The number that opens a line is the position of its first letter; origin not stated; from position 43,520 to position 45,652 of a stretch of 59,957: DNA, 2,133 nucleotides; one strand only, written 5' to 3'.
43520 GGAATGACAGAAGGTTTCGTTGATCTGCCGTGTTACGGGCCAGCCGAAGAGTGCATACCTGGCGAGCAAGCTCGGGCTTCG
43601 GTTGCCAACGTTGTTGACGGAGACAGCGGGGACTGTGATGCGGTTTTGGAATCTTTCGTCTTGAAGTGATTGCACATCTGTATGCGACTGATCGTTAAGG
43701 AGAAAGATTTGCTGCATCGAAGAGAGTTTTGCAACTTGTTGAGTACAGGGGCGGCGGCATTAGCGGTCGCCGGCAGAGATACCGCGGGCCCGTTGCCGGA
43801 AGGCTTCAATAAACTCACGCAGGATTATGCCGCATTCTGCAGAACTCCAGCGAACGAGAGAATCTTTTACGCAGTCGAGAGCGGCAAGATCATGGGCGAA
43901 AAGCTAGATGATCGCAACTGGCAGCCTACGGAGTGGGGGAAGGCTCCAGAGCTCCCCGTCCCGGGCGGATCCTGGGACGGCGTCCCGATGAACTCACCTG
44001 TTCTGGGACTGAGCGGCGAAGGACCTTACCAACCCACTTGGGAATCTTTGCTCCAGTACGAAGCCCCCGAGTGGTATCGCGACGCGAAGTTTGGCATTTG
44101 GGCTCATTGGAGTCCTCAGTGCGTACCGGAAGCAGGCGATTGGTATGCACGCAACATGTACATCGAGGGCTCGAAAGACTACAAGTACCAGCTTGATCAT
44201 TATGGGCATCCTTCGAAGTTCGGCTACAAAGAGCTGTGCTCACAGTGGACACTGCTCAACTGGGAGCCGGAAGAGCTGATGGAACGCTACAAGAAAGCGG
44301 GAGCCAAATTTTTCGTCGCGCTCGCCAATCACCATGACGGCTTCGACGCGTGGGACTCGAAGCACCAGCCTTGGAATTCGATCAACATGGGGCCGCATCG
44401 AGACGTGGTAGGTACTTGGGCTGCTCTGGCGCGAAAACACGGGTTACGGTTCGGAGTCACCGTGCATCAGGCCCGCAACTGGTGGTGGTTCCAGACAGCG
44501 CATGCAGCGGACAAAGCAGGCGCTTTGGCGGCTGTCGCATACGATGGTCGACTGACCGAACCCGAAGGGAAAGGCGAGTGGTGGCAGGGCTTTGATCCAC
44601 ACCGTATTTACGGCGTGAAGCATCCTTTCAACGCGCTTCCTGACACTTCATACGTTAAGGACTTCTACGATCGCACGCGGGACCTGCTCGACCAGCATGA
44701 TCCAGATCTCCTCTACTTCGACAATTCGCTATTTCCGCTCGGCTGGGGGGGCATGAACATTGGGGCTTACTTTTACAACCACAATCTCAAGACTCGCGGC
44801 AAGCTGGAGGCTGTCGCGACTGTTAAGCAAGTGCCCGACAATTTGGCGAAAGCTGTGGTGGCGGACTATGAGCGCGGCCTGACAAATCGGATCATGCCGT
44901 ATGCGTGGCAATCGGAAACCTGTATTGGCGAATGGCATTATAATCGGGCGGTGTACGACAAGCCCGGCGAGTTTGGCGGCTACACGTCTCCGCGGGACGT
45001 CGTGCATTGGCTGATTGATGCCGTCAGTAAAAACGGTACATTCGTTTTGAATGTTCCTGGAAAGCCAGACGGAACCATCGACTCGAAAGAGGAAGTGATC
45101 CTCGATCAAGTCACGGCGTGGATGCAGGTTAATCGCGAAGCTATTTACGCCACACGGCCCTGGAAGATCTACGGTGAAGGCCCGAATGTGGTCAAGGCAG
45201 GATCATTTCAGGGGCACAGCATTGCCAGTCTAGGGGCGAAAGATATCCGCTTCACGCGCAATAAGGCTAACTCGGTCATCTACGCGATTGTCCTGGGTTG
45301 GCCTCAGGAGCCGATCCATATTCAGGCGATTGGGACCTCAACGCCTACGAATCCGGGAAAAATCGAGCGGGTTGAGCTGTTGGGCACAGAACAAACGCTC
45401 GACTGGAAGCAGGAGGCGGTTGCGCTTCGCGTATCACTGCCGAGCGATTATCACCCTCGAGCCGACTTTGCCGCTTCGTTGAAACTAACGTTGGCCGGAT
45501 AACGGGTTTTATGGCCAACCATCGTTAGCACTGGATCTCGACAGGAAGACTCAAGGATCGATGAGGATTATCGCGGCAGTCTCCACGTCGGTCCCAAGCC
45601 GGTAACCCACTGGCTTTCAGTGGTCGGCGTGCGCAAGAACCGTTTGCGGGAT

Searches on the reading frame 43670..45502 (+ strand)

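Call 7: search_protein_families(library=pfam, proteins=[window:43670-45502:+], max_evalue=0.01)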
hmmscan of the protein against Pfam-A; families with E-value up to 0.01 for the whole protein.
window:43670-45502:+ (610 aa): 2 families
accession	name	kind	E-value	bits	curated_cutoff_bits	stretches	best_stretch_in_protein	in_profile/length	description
PF01120.23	Alpha_L_fucos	-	3.5e-79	267.2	25.2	1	118-490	12-345/345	Alpha-L-fucosidase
PF16757.11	Fucosidase_C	-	6.7e-11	43.1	25.6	1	524-607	7-88/88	Alpha-L-fucosidase C-terminal domain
